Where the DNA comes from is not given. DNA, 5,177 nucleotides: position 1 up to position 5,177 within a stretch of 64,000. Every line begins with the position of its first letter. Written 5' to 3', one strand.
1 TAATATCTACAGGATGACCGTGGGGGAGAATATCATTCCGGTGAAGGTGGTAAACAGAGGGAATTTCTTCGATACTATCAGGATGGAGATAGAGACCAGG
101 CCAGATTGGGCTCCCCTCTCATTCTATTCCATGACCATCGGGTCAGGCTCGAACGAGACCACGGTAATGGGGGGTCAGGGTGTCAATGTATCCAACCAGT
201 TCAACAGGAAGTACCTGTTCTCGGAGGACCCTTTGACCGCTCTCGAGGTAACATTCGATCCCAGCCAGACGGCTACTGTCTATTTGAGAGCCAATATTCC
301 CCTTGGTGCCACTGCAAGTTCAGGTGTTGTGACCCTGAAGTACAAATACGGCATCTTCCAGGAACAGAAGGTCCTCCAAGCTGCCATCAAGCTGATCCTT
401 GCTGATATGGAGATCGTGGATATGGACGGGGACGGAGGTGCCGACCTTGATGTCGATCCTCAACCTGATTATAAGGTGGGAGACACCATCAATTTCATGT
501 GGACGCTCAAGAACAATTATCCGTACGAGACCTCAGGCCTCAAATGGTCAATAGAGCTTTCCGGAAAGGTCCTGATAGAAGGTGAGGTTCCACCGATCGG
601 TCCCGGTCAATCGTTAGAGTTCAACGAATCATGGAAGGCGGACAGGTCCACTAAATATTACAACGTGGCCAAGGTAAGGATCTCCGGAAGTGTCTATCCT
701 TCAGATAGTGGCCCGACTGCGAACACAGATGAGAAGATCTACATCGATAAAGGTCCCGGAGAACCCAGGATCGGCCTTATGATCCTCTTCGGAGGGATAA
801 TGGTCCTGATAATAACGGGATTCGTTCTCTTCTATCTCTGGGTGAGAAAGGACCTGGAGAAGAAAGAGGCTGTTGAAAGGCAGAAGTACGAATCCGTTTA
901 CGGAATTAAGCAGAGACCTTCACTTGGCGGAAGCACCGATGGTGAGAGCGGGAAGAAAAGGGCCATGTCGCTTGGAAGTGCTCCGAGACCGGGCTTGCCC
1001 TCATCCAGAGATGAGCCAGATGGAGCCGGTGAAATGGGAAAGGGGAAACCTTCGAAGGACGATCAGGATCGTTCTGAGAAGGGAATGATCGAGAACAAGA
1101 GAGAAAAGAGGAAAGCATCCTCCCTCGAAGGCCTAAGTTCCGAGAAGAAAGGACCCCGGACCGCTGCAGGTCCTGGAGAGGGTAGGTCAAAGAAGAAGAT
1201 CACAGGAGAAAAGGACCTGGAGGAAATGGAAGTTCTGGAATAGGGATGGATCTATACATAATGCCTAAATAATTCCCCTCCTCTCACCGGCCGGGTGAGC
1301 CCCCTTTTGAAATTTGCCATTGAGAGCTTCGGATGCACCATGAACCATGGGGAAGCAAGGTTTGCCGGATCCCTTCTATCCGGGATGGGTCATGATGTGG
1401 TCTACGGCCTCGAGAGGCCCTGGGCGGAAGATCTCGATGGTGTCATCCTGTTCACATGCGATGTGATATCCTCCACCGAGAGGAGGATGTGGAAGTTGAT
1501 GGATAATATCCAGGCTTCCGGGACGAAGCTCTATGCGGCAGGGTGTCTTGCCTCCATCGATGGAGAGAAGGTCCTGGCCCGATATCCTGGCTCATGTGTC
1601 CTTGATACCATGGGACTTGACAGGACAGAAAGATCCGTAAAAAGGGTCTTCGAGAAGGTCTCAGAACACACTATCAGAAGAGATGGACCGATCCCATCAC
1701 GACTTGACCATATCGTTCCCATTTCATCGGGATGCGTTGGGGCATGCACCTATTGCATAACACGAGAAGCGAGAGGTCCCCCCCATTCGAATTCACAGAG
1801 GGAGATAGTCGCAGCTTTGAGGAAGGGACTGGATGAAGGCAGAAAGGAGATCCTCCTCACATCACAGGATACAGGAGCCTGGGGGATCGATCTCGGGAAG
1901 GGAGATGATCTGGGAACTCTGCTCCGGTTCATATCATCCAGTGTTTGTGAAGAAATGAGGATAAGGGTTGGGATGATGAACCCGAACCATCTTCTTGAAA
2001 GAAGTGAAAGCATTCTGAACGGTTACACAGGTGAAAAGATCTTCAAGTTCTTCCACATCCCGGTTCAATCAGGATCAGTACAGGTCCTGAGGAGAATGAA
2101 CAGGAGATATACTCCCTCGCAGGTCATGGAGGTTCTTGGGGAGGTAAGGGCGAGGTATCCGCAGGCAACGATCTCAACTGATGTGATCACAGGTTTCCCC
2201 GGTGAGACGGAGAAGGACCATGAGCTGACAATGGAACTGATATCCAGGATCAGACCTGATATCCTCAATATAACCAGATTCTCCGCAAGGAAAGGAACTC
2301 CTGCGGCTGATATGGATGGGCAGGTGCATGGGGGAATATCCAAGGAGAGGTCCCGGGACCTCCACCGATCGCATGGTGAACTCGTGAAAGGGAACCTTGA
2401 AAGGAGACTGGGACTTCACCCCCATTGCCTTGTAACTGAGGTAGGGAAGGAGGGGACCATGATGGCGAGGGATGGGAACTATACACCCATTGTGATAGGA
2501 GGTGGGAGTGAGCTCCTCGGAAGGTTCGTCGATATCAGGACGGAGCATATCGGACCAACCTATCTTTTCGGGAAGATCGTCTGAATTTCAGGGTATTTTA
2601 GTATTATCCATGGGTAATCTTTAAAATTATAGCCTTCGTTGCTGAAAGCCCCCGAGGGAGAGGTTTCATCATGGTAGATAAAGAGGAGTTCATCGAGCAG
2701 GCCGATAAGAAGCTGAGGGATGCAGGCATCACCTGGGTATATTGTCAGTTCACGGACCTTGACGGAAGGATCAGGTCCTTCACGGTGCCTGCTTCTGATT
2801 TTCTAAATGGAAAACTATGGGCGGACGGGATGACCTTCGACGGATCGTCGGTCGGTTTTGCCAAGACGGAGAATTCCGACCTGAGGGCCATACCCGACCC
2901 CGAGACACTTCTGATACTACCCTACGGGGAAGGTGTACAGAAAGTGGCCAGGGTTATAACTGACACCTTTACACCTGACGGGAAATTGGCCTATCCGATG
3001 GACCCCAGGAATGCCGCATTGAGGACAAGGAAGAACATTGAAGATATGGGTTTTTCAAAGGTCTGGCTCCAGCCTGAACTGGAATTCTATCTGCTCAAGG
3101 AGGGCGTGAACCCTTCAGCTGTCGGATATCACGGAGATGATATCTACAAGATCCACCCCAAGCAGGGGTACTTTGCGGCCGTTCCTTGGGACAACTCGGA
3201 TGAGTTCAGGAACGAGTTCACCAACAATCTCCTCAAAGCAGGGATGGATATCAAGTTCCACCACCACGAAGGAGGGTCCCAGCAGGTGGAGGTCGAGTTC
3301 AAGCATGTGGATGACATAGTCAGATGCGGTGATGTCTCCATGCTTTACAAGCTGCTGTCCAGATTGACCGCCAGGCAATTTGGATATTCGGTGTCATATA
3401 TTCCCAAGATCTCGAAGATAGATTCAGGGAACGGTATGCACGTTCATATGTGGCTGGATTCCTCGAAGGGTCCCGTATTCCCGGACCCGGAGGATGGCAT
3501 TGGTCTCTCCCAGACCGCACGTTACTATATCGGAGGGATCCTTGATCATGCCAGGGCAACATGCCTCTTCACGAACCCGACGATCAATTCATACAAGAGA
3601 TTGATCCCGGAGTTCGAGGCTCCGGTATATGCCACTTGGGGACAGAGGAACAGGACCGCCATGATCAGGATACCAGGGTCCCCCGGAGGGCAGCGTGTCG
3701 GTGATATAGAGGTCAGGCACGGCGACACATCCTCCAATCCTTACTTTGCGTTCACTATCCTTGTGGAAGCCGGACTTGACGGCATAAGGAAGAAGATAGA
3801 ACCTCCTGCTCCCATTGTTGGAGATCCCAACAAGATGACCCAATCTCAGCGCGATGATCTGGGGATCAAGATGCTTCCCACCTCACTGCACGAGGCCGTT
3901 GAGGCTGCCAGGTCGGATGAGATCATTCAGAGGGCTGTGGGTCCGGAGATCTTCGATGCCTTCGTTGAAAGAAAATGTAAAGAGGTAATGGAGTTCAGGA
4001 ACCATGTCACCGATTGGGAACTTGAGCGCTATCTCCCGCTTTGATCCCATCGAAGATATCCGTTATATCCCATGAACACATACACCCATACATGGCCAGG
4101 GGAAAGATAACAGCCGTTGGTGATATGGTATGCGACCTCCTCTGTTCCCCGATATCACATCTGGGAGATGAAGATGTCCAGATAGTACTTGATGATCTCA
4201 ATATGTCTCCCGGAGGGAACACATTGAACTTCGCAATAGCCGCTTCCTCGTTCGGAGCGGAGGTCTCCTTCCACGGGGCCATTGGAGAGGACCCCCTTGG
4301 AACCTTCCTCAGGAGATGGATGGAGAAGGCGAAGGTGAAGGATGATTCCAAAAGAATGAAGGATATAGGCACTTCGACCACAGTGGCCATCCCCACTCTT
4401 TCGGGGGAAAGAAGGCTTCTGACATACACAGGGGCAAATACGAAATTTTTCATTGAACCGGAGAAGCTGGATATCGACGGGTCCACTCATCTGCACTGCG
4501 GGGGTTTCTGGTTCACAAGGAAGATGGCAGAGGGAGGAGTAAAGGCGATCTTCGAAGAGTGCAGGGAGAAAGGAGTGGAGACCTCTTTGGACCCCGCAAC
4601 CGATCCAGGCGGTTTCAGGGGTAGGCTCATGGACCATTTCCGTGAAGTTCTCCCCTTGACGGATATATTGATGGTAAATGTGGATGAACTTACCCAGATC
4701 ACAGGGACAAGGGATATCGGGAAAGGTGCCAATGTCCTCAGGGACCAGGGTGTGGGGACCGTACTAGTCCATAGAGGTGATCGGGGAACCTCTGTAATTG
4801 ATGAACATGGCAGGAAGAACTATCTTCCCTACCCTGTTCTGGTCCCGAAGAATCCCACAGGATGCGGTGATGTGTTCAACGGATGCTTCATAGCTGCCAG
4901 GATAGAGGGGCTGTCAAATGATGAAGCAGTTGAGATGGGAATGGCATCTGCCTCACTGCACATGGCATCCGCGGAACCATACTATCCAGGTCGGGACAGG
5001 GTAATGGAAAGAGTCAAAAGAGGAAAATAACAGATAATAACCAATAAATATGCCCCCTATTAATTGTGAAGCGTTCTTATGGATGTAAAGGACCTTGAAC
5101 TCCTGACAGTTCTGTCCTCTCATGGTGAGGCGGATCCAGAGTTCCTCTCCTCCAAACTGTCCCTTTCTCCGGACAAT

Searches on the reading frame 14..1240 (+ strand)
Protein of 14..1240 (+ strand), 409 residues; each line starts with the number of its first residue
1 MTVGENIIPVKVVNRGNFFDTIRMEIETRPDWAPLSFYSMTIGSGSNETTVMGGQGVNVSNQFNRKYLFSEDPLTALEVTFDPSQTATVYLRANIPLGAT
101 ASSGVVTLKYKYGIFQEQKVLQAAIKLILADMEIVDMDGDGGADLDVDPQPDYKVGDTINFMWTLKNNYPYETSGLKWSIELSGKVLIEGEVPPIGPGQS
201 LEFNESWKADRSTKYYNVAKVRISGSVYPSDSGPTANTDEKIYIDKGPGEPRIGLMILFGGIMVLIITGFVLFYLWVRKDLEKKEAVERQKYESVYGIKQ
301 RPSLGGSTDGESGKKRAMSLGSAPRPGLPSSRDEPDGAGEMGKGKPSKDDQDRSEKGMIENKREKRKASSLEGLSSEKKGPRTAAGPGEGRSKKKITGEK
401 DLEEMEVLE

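Call 17: search_protein_families(library=pfam, proteins=[window:14-1240:+], max_evalue=0.001)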
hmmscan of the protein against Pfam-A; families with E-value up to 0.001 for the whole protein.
window:14-1240:+ (409 aa): 0 families

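Call 78: find_encoding_contigs(protein=window:14-1240:+, flank=10000, max_places=1)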
Protein window:14-1240:+ (409 aa): no gene with exactly this product is on record in the collection.

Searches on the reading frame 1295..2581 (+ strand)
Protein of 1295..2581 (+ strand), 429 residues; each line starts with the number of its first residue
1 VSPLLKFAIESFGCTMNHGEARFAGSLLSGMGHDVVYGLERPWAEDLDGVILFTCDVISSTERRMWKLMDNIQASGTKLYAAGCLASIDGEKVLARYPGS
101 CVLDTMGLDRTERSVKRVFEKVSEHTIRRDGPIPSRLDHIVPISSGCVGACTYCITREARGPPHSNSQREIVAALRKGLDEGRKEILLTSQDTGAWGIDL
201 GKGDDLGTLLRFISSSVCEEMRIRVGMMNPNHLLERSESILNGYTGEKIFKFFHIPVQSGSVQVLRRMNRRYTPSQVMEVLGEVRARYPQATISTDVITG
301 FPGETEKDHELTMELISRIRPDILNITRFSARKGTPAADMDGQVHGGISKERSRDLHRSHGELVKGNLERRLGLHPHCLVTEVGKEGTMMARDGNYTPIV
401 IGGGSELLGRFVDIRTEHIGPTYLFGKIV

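Call 17: search_protein_families(library=pfam, proteins=[window:1295-2581:+], max_evalue=0.001)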
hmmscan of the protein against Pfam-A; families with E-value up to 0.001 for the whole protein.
window:1295-2581:+ (429 aa): 3 families
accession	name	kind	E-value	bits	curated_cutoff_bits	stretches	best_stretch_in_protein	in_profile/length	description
PF04055.27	Radical_SAM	-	1.2e-20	74.8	29.5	1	142-316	2-166/166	Radical SAM superfamily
PF00919.26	UPF0004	-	1.4e-11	44.7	27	1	6-98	1-91/98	Uncharacterized protein family UPF0004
PF01938.26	TRAM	-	2.6e-07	30.8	21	1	379-429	11-61/61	TRAM domain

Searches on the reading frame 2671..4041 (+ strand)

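Call 17: search_protein_families(library=pfam, proteins=[window:2671-4041:+], max_evalue=0.001)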
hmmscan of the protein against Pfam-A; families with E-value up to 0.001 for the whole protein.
window:2671-4041:+ (457 aa): 2 families
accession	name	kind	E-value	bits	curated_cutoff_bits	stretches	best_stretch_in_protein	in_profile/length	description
PF00120.29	Gln-synt_C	-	6.5e-100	335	24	1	110-454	2-344/344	Glutamine synthetase, catalytic domain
PF03951.24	Gln-synt_N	-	1.5e-19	69.8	33.4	1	20-102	2-82/82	Glutamine synthetase, beta-Grasp domain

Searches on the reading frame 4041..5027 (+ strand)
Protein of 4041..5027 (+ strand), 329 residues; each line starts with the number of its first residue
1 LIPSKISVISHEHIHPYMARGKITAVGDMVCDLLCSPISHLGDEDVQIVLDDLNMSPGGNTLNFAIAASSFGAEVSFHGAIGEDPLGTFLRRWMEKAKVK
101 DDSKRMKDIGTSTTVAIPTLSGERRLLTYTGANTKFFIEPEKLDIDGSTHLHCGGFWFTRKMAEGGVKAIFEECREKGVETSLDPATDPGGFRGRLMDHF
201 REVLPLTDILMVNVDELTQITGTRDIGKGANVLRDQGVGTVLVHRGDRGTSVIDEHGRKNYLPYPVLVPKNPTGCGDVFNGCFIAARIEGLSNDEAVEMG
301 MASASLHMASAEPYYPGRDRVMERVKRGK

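Call 17: search_protein_families(library=pfam, proteins=[window:4041-5027:+], max_evalue=0.001)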
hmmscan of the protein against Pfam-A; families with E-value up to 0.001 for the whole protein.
window:4041-5027:+ (329 aa): 3 families
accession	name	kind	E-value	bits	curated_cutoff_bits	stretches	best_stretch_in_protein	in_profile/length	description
PF00294.29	PfkB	-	1.7e-38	133.1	25.8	1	22-309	3-291/302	pfkB family carbohydrate kinase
PF08543.17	Phos_pyr_kin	-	0.00026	20.9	27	1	197-301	109-225/246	Phosphomethylpyrimidine kinase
PF25270.1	Khk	-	0.0003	20.5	35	0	223-313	262-352/365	Prokaryotic ketohexokinase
